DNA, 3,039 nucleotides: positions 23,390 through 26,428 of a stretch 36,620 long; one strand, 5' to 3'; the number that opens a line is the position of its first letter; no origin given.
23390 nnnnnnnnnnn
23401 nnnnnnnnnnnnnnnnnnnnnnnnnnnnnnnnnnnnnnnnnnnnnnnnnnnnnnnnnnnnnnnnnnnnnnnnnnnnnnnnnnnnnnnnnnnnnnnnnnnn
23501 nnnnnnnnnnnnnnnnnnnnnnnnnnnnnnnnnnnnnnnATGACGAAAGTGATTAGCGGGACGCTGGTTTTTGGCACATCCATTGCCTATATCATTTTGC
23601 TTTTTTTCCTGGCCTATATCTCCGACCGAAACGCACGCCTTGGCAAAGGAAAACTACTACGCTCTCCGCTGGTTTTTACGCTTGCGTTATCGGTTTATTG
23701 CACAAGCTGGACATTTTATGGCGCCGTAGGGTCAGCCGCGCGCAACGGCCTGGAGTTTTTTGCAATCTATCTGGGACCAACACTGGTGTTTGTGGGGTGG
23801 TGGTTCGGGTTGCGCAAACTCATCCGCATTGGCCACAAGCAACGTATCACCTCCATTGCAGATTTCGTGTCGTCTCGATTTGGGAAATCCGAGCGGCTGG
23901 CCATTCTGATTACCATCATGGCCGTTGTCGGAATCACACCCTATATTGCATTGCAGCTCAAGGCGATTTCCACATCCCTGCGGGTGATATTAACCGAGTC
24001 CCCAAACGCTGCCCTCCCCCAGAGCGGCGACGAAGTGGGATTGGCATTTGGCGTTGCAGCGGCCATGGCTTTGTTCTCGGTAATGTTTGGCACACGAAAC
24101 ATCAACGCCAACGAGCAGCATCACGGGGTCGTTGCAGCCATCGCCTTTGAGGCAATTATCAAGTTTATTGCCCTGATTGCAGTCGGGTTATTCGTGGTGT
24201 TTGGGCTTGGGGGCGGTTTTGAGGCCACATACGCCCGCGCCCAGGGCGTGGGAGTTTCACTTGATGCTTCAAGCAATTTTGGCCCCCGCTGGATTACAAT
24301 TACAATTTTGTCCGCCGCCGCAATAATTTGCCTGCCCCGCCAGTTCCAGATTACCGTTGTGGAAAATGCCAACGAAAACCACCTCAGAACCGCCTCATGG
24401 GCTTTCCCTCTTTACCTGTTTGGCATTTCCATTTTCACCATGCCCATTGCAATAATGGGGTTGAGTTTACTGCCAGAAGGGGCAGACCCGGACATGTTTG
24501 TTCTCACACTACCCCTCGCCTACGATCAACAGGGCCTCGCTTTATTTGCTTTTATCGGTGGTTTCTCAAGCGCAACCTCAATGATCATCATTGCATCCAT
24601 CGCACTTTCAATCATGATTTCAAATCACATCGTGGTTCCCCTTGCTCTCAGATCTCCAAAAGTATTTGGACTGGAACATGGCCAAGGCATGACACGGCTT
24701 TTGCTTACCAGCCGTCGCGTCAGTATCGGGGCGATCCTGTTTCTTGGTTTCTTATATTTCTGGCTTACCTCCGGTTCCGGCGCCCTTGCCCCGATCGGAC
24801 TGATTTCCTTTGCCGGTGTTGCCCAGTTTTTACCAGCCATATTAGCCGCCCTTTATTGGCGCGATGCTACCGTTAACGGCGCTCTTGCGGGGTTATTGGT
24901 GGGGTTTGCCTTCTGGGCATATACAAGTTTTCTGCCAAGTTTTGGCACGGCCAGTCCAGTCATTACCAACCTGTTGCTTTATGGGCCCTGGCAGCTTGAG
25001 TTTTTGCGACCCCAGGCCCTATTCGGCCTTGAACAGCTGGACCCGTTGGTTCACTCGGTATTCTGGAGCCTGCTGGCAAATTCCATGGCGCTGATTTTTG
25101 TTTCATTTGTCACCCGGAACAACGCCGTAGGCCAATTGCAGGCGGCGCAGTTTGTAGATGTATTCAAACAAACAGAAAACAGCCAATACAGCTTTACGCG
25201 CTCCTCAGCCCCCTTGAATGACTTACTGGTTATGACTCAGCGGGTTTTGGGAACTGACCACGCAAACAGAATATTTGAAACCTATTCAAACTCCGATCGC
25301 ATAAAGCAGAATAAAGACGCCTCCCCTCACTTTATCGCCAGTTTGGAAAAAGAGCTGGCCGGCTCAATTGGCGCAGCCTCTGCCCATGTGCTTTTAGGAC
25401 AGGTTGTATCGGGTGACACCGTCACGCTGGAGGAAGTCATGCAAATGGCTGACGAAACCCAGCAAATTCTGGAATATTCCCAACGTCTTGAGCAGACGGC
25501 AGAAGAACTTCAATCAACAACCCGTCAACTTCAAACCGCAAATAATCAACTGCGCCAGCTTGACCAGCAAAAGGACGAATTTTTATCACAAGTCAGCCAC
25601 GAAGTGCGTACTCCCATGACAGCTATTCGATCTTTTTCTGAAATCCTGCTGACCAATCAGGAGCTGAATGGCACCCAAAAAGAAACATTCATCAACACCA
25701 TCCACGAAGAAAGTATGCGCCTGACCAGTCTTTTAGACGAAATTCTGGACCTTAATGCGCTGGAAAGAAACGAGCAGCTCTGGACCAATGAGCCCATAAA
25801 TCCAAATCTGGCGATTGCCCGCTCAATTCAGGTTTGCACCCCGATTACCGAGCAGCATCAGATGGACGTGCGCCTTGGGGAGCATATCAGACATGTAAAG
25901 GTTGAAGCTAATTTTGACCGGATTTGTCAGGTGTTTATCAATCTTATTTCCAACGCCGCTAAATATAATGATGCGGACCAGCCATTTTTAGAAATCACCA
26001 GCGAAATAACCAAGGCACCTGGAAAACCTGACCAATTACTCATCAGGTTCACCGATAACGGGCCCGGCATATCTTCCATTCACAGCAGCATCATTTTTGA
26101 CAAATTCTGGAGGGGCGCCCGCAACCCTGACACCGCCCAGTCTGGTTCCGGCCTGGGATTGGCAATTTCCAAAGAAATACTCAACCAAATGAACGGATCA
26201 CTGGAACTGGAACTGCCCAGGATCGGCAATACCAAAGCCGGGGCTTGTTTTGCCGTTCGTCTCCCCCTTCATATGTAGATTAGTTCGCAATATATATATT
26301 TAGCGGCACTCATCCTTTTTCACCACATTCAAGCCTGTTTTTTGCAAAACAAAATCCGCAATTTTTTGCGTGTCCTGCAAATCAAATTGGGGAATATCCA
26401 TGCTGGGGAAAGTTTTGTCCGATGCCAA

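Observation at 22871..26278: Translationally coupled module of receiver, 2-TM peptide and SLC5/STAC-fused histidine kinase, with no output domain anywhere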

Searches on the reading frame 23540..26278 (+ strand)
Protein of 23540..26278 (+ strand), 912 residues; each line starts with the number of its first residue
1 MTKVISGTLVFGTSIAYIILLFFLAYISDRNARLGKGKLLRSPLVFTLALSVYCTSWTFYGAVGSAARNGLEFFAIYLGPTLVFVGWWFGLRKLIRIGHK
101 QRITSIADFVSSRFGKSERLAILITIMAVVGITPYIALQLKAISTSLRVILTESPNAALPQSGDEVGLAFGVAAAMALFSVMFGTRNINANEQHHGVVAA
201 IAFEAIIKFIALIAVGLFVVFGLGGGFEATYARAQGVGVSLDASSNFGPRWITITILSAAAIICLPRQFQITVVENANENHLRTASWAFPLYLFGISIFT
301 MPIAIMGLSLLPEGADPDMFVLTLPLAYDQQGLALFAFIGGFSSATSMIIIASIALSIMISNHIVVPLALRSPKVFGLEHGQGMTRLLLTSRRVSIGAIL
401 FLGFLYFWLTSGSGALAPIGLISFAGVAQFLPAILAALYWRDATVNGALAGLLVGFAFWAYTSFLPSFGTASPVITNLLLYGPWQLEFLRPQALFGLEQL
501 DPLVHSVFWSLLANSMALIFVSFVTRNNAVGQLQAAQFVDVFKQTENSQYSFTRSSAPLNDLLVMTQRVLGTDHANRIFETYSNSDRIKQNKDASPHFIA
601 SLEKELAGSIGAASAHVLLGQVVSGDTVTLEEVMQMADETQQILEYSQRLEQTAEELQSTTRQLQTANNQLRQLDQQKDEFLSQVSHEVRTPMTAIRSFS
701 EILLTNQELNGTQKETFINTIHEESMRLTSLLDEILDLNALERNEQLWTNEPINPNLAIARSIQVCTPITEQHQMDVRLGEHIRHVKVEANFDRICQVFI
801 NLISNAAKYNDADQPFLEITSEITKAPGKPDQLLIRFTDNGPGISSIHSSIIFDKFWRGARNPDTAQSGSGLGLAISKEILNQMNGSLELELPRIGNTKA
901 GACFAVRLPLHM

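Call 3: search_protein_families(library=pfam, proteins=[window:23540-26278:+], max_evalue=0.01)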
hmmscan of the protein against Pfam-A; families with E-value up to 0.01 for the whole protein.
window:23540-26278:+ (912 aa): 2 families
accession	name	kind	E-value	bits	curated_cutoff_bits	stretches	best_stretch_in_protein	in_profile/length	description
PF02518.31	HATPase_c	-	9.8e-20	71.5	26.4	1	793-911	4-110/111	Histidine kinase-, DNA gyrase B-, and HSP90-like ATPase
PF00512.31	HisKA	-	7.2e-15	55.2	26.9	1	677-742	1-64/66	His Kinase A (phospho-acceptor) domain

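Call 4: search_protein_families(library=ncbifam, proteins=[window:23540-26278:+], max_evalue=0.01)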
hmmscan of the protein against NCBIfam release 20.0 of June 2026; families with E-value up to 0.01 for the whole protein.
window:23540-26278:+ (912 aa): 73 families (the best 25 are shown)
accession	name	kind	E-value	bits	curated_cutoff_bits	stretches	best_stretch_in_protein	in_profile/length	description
NF046044.1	PnpS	equivalog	5.4e-46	157.4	400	1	629-909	122-390/390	two-component system histidine kinase PnpS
TIGR02966.1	phoR_proteo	equivalog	4e-40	137.9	334.2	1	590-891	31-320/333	phosphate regulon sensor histidine kinase PhoR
NF033092.0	HK_WalK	equivalog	1.4e-36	126.2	725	1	529-909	231-593/594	cell wall metabolism sensor histidine kinase WalK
NF033091.0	HK_VanS_ACDEFG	equivalog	6.7e-33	114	400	1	633-892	29-281/293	vancomycin resistance histidine kinase VanS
NF008312.0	PRK11100.1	equivalog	9.7e-33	113.7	356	1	612-891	191-459/477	two-component system sensor histidine kinase CreC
NF045911.1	TCSHisKinNblS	equivalog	1.1e-31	109.9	1000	1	593-890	310-604/621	two-component system sensor histidine kinase NblS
TIGR02956.1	TMAO_torS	equivalog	4.1e-31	107.9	676.5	1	607-911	391-683/967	TMAO reductase system sensor histidine kinase/response regulator TorS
NF008302.0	PRK11091.1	equivalog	3.9e-30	104.7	838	1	666-910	271-505/779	aerobic respiration two-component sensor histidine kinase ArcB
NF040691.1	MtrAB_MtrB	equivalog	5.4e-29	101.6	450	1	654-910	247-492/507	MtrAB system histidine kinase MtrB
NF007793.0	PRK10490.1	equivalog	2.3e-28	98.7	1123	1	636-911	623-883/895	two-component system sensor histidine kinase KdpD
NF041947.1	LuxQ_Vibrio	equivalog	2.3e-28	98.6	1200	1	635-911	433-697/843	quorum-sensing autoinducer 2 sensor kinase/phosphatase LuxQ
NF041735.1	hist_kin_RppB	equivalog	1.3e-27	96.7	400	1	674-909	212-438/438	two-component system sensor histidine kinase RppB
NF047465.1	hybrid_HK_LvrA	exception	2.8e-27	95.1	1200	1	627-911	153-423/819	hybrid histidine kinase/response regulator LvrA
NF008235.0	PRK11006.1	equivalog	7.2e-26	91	390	1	669-909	195-422/431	phosphate regulon sensor histidine kinase PhoR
NF033093.1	HK_VicK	exception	2.2e-25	89.2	680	1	675-888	206-417/448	cell wall metabolism sensor histidine kinase VicK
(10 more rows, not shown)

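Call 6: search_solved_structures(query=window:23540-26278:+, max_evalue=1)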
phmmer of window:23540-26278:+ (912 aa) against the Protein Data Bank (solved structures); distinct sequences matched with E-value up to 1: 74 (the best 60 are shown).
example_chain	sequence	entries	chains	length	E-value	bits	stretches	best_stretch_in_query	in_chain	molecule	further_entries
10ed_A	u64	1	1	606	8.8e-69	235.6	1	11-472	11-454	histidine kinase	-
4jas_A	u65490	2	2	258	1.6e-27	99.1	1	669-891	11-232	Histidine kinase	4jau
5uht_A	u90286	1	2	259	7.1e-27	96.9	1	669-891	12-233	Sensor histidine kinase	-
2c2a_A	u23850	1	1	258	7.1e-27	96.9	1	669-891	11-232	SENSOR HISTIDINE KINASE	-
3dge_A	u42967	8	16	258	7.2e-27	96.9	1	669-891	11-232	Sensor protein | Histidine kinase | Sensor histidine kinase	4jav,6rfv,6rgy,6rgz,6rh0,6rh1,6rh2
6azr_A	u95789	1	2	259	3.5e-26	94.7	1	669-891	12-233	Sensor histidine kinase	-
6rh7_A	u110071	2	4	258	1.8e-25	92.3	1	669-891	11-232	Sensor histidine kinase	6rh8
7z8n_A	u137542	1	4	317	2.7e-24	88.4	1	622-891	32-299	Histidine kinase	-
5c93_A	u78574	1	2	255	1.4e-20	76.1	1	672-891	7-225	Histidine kinase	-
4u7n_A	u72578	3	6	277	1.5e-20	76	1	671-891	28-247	Histidine protein kinase sensor protein | Histidine kinase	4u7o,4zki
4i5s_A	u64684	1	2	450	1.6e-20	76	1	665-888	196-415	Putative histidine kinase CovS; VicK-like protein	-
6paj_A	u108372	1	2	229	5.5e-20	74.2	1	674-909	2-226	Sensor protein SrrB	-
6lgq_C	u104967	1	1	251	2.5e-17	65.4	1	674-910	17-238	Histidine kinase KdpD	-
8u4x_A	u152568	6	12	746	2.5e-15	58.8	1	671-891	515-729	histidine kinase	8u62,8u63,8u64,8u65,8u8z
9m08_C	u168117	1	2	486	2.9e-14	55.2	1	655-910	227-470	histidine kinase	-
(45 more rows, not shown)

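Call 14: find_related_loci(query=window:23540-26278:+, collection=genome_contigs, flank=6000)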
Query window:23540-26278:+ (912 aa) in genome_contigs; peptide patterns used: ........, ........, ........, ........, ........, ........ (x = any residue, [..] = any of these).
146 stretches matched a pattern; 88 encode a relative of the query (tblastn E <= 1e-3); the best 80 are kept; 79 distinct loci.
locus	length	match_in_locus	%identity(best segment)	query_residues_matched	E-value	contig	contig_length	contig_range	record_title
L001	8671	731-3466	92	1-912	0e+0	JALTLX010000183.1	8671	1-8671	MAG: Hyphomicrobiales bacterium isolate S139_metabat1_scaf2bin.090 S139_NODE_9958_length_8671_cov_1.955524, whole genome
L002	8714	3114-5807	73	4-910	0e+0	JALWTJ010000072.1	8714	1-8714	MAG: Hyphomicrobiales bacterium isolate M2_metabat2_scaf2bin.174 M2_NODE_12367_length_8714_cov_5.244672, whole genome sh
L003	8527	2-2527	74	74-912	0e+0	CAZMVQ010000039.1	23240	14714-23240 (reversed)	MAG TPA_asm: uncultured Devosia sp. isolate SRP128015_co1_164 genome assembly, contig: NODE_2790_length_23240_cov_11.658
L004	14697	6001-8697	64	3-911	0e+0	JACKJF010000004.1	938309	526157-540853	MAG: Hyphomicrobiaceae bacterium isolate HK-STAS-PROT-32 HK-STAS-PROT-32_4, whole genome shotgun sequence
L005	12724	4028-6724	63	4-910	0e+0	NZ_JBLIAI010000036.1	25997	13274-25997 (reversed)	MAG: Maritalea sp. isolate 3300045789_43 Ga0491190_0001148, whole genome shotgun sequence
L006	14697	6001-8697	62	4-910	0e+0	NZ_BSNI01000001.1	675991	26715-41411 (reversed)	Maritalea porphyrae strain NBRC 107169 sequence1, whole genome shotgun sequence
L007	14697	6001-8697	63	4-910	0e+0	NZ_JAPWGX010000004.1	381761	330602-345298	Maritalea porphyrae strain G21631-S1 NODE_4_length_381761_cov_114.528, whole genome shotgun sequence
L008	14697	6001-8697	63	4-910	0e+0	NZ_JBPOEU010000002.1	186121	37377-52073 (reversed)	MAG: Maritalea sp. isolate MAG_64 MAG_64_2, whole genome shotgun sequence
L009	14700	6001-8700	61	4-911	0e+0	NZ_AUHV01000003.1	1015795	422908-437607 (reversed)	Maritalea myrionectae DSM 19524 G549DRAFT_scaffold00002.2_C, whole genome shotgun sequence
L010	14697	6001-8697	60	4-910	0e+0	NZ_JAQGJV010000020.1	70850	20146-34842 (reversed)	MAG: Devosia sp. isolate RYN_494 scaffold_2404792, whole genome shotgun sequence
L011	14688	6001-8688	60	4-907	0e+0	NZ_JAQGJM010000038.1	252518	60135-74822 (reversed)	MAG: Devosia sp. isolate RYN_485 scaffold_145012, whole genome shotgun sequence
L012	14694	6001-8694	60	4-910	0e+0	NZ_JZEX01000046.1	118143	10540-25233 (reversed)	Devosia geojensis strain BD-c194 NODE_49, whole genome shotgun sequence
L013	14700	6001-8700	61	4-911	0e+0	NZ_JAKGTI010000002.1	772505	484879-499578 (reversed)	Maritalea mediterranea strain P4.10X NODE_2_length_772505_cov_470.298482, whole genome shotgun sequence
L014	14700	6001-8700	61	4-911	0e+0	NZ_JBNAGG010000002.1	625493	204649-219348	Maritalea sp. S77 Scaffold2, whole genome shotgun sequence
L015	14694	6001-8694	59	4-910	0e+0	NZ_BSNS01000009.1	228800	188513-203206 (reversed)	Devosia nitrariae strain NBRC 112416 sequence09, whole genome shotgun sequence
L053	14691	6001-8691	56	5-910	0e+0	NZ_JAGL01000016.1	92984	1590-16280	Aminobacter sp. J41 AmiJ41DRAFT_c16_C, whole genome shotgun sequence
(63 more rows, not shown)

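Call 29: find_homologous_proteins(query=window:23540-26278:+, max_evalue=0.00001)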
Query window:23540-26278:+ (912 aa): 7994 proteins with E <= 0.00001 among 8000 candidates; the best 120 are listed.
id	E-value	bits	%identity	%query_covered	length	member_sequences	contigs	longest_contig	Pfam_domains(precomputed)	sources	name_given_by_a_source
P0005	0.0e+0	1850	92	100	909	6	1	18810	PF02518.32,PF00512.32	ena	-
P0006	0.0e+0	1644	82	100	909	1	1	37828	PF02518.32,PF00512.32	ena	-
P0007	0.0e+0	1624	81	100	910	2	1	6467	PF02518.32,PF00512.32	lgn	-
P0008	0.0e+0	1573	79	100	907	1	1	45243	PF02518.32,PF00512.32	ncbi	-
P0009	0.0e+0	1551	100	77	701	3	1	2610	PF02518.32,PF00512.32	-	-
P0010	0.0e+0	1525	77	99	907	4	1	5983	PF02518.32,PF00512.32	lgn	-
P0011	0.0e+0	1518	75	100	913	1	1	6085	PF02518.32,PF00512.32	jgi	-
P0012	0.0e+0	1515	75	100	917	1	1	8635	PF02518.32,PF00512.32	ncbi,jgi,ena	-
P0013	0.0e+0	1513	75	100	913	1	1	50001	PF02518.32,PF00512.32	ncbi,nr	ncbi:MAG: sensor histidine kinase [Devosiaceae bacterium]|nr:sensor histidine kinase [Devosiaceae ba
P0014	0.0e+0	1507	74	100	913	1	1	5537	PF02518.32,PF00512.32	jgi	-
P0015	0.0e+0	1496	73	100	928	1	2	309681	PF02518.32,PF00512.32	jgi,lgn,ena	-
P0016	0.0e+0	1409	72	99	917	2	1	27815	PF02518.32,PF00512.32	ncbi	-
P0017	0.0e+0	1405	77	90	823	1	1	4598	PF00512.32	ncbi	ncbi:Sensor histidine kinase, partial [hydrothermal vent metagenome]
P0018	0.0e+0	1397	71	99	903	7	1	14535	PF02518.32,PF00512.32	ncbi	-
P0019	0.0e+0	1390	71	99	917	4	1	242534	PF02518.32,PF00512.32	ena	-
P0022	0.0e+0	1316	67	99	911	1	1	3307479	PF02518.32,PF00512.32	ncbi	-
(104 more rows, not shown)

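Call 32: search_solved_structures(query=A2, max_evalue=0.01)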
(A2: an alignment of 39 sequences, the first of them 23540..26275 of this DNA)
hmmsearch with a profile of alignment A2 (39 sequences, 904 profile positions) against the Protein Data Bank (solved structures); distinct sequences matched with E-value up to 0.01: 93 (the best 60 are shown).
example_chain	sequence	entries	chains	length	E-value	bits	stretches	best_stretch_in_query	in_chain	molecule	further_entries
10ed_A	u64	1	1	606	3.1e-89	303.4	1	5-528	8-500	histidine kinase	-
4jas_A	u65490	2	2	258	1.8e-44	155.3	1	667-898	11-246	Histidine kinase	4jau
5uht_A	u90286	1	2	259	4.4e-44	154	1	667-898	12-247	Sensor histidine kinase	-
2c2a_A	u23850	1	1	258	4.4e-44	154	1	667-898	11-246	SENSOR HISTIDINE KINASE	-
3dge_A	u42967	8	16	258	4.4e-44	154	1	667-898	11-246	Sensor protein | Histidine kinase | Sensor histidine kinase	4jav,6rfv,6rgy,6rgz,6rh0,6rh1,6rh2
6azr_A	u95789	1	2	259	2.6e-43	151.5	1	667-898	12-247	Sensor histidine kinase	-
6rh7_A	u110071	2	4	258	1.2e-42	149.2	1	667-898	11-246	Sensor histidine kinase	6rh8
7z8n_A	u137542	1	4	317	4e-42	147.6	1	628-900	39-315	Histidine kinase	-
4u7n_A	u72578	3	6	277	4.2e-40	140.9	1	669-899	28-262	Histidine protein kinase sensor protein | Histidine kinase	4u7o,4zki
5c93_A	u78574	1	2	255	4.7e-40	140.7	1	670-899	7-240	Histidine kinase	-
4i5s_A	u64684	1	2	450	5.4e-37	130.6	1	664-901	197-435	Putative histidine kinase CovS; VicK-like protein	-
9m08_C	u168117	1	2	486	1.5e-34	122.5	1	653-901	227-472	histidine kinase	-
6lgq_C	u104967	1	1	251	1.6e-33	119.1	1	672-901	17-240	Histidine kinase KdpD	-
8u4x_A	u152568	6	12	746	2e-33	118.8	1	653-900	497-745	histidine kinase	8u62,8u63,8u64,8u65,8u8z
6paj_A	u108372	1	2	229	1.2e-32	116.2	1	671-898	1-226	Sensor protein SrrB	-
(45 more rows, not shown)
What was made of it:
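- On SLC5/STAC histidine kinases (CbrA, CrbS, RpuS): The profile matches CbrA structure chain 10ed_A at E = 3.1e-89 over residues 5-528 (call 32).
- Closest known: CbrX-CbrA / CbrB of Pseudomonas. Same: The 13-TM SLC5 domain is homologous to CbrA (E = 3.1e-89, call 32).
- CbrA homology gives E = 3.1e-89 (call 32).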

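Call 36: find_encoding_contigs(protein=P0022, flank=10000, max_places=2)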
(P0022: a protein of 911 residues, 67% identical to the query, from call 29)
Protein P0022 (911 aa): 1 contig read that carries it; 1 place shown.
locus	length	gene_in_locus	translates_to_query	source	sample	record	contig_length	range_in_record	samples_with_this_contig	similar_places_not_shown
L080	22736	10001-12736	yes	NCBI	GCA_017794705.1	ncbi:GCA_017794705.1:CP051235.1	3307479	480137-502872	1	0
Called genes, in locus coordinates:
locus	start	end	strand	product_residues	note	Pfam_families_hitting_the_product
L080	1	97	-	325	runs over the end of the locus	PF00248:Aldo_ket_red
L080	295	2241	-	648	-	PF16177:ACAS_N, PF00501:AMP-binding, PF13193:AMP-binding_C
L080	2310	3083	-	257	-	PF00005:ABC_tran, PF13304:AAA_21 (faint)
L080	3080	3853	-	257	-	PF00005:ABC_tran, PF13304:AAA_21 (faint), PF12399:BCA_ABC_TP_C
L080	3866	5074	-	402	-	PF02653:BPD_transp_2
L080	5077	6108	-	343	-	PF02653:BPD_transp_2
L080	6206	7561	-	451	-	PF13458:Peripla_BP_6, PF01094:ANF_receptor (weak), PF13433:Peripla_BP_5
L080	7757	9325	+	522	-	PF01381:HTH_3, PF13560:HTH_31 (weak), PF24250:HVO_2718 (faint), PF06114:Peptidase_M78, PF09856:ScfRs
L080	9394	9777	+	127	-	PF00072:Response_reg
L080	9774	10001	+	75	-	-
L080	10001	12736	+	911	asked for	PF00512:HisKA, PF02518:HATPase_c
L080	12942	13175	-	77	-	PF01052:FliMN_C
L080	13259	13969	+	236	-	PF21948:LplA-B_cat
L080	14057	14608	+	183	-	PF14110:DUF4282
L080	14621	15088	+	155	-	PF11695:DUF3291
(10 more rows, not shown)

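Call 46: predict_structure(alignment_id=A2)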
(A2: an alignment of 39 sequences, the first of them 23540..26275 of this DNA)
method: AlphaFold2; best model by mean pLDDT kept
length: 912 residues; sequences in the alignment: 39
mean_pLDDT: 55.9   pTM: 0.39
mean pLDDT of the five models: 55.9, 53.5, 52.2, 51.6, 47.0
residues with pLDDT >= 90: 0; 70-90: 187; 50-70: 368; < 50: 357
segments of 3 or more residues with pLDDT < 50: 1-14, 31-33, 35-123, 125-127, 131-134, 153-199, 266-277, 343-395, 411-416, 418-420, 438-443, 526-556, 587-589, 611-614, 625-664, 738-746, 860-868
pLDDT, mean of each block of 10 residues (from residue 1): 37 49 51 44 37 39 40 42 40 33 32 40 49 50 53 44 44 46 35 44 63 79 76 64 52 57 49 45 60 69 71 62 69 60 42 37 34 32 40 50 55 48 54 52 55 68 60 66 69 58 62 67 50 36 34 44 70 75 55 61 68 51 48 41 39 42 54 58 54 51 54 62 56 53 52 85 77 82 81 82 80 83 78 87 68 57 47 69 82 60 84 72
secondary structure, 60 per line:
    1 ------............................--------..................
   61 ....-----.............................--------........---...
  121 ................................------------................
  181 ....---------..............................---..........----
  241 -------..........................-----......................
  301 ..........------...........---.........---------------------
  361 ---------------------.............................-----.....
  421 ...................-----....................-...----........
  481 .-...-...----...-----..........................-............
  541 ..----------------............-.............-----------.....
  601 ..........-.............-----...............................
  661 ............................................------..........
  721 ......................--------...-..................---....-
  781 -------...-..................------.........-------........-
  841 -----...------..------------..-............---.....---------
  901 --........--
elements in order (helices of 4 or more, strands of 3 or more residues): H7-34 H43-64 H70-98 H107-114 H118-152 H165-184 H194-223 H227-236 H248-273 H279-310 H317-327 H331-339 H382-410 H416-439 H445-464 H473-481 H502-527 H529-542 H559-570 H572-584 H596-610 H612-624 H630-704 H711-742 E751-753 H755-772 E776-779 E788-790 H792-809 E816-824 E832-839 H872-883 E887-891 E903-910
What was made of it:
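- On CbrX-type small subunit of SLC5 kinases: The monomer model of the kinase had mean pLDDT 56 (call 46).
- Tried and rejected: Mean pLDDT was 55.9, too poor for fold searching (call 46).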

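Call 56: search_protein_families(library=pfam, proteins=[L053:2425-4704:+, L053:4770-5150:+, L053:518-1486:-, L053:1920-2591:+, L053:8772-9464:-, L053:9478-10608:-, L053:11241-12221:-], max_evalue=0.0001)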
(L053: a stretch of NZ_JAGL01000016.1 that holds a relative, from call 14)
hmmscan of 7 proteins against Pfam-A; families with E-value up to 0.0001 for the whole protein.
L053:2425-4704:+ (759 aa): 6 families
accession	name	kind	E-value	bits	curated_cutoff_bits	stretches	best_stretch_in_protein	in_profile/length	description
PF00360.26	PHY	-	6.7e-44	149.9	27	1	361-538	2-181/183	Phytochrome region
PF07568.18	HisKA_2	-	1.2e-20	73.8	22.3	1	567-640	1-74/76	Histidine kinase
PF01590.32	GAF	-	8.5e-16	59.1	22.4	1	183-345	1-129/133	GAF domain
PF08446.17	PAS_2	-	9.9e-14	52.4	21.4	1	60-158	1-107/107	PAS fold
PF07536.20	HWE_HK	-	1e-06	29.8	22.8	1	567-651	1-78/83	HWE histidine kinase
PF13581.12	HATPase_c_2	-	2e-05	25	27.4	1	657-713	22-79/127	Histidine kinase-like ATPase domain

L053:4770-5150:+ (126 aa): 0 families

L053:518-1486:- (322 aa): 1 family
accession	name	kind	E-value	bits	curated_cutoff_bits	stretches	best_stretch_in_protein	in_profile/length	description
PF03631.20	Virul_fac_BrkB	-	2.3e-70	237.6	33.7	1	40-294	2-258/259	Virulence factor BrkB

L053:1920-2591:+ (223 aa): 0 families

L053:8772-9464:- (230 aa): 1 family
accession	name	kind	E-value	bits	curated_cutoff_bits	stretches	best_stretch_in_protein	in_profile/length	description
PF22688.2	Hda_lid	-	6.8e-06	26.4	27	1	166-209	13-56/65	Hda, lid domain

L053:9478-10608:- (376 aa): 1 family
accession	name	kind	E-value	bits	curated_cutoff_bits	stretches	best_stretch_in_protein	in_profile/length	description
PF01594.21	AI-2E_transport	-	6.3e-62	210.1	34.3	1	26-356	5-325/327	AI-2E family transporter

L053:11241-12221:- (326 aa): 0 families
